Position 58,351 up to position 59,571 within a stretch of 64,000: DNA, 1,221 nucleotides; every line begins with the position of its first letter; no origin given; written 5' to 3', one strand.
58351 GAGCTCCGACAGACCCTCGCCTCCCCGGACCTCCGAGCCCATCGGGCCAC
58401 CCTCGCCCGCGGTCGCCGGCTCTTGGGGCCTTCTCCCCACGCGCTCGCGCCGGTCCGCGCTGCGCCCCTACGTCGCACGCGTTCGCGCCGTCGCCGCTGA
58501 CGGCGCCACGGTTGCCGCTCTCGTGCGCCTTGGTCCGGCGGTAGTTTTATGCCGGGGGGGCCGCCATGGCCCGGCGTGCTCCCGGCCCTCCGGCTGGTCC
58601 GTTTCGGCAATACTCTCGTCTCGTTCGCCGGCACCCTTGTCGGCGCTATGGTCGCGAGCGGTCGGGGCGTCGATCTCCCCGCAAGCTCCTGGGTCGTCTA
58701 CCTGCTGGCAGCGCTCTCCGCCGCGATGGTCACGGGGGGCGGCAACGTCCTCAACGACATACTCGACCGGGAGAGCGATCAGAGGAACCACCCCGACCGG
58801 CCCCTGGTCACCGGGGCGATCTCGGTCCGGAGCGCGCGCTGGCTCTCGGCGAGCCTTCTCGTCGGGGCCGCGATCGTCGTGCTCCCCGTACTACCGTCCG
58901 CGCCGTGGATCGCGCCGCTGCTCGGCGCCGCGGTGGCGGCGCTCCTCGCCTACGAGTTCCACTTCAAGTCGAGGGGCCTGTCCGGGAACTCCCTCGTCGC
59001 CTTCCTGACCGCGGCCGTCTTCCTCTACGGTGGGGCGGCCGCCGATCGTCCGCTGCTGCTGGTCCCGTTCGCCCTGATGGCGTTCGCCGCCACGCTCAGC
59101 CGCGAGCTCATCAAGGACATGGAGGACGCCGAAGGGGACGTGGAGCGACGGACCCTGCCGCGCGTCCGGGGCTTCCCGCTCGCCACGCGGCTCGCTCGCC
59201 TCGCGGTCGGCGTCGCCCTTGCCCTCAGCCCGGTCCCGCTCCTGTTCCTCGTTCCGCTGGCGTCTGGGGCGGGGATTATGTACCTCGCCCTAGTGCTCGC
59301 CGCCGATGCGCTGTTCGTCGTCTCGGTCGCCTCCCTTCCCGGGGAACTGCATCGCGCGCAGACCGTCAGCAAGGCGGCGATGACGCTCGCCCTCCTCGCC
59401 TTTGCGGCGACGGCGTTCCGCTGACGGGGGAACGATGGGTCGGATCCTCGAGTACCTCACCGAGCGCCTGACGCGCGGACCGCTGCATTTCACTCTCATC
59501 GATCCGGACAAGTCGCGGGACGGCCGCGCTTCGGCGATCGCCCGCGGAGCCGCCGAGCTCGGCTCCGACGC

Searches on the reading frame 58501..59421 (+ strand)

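Call 72: search_protein_families(library=ncbifam, proteins=[window:58501-59421:+], max_evalue=0.00001)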
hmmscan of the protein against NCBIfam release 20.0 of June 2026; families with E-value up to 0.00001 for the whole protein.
window:58501-59421:+ (307 aa): 15 families
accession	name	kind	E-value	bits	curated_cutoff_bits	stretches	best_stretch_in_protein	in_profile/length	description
NF009523.0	PRK12884.1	equivalog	1.8e-51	175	269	1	28-306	6-278/279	prenyltransferase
NF009521.0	PRK12882.1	equivalog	2.7e-50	171.2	296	1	29-304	8-276/280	geranylgeranylglycerol-phosphate geranylgeranyltransferase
NF009522.0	PRK12883.1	equivalog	7.2e-29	101.2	353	1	33-305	10-274/279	geranylgeranylglycerol-phosphate geranylgeranyltransferase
NF009513.0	PRK12872.1-3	equivalog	8.2e-20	71.5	288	1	27-298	13-287/293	prenyltransferase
NF009512.0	PRK12872.1-1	equivalog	8.9e-19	68.1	278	1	29-273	3-264/303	geranylgeranylglycerol-phosphate geranylgeranyltransferase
NF035940.1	prenyl_rel_EboC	equivalog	1.4e-15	57.5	250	1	30-157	3-128/292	UbiA-like protein EboC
TIGR01476.1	chlor_syn_BchG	subfamily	1.6e-14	54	212.3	1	46-266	20-243/283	(bacterio)chlorophyll synthase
NF005742.0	PRK07566.1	equivalog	2e-13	50.2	313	1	50-265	51-271/315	chlorophyll synthase ChlG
NF006088.0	PRK08238.1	equivalog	4e-08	32.4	351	1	61-216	223-376/482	UbiA family prenyltransferase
NF009609.0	PRK13106.1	equivalog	6e-08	32.4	349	1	30-172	19-155/301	prenyltransferase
TIGR01474.1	ubiA_proteo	equivalog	9.2e-08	31.9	275.45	1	44-277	22-249/282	4-hydroxybenzoate octaprenyltransferase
NF003349.0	PRK04375.1-2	equivalog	1.7e-07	30.8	246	0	45-149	43-140/318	heme o synthase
TIGR01473.1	cyoE_ctaB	equivalog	7.5e-07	29.2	210.3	1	42-195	16-166/281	heme o synthase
NF008978.0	PRK12324.1-4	equivalog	1.7e-06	27.2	207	1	47-182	51-185/322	decaprenyl-phosphate phosphoribosyltransferase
NF009058.0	PRK12392.1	subfamily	4.5e-06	25.9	494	0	38-123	25-110/333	bacteriochlorophyll c synthase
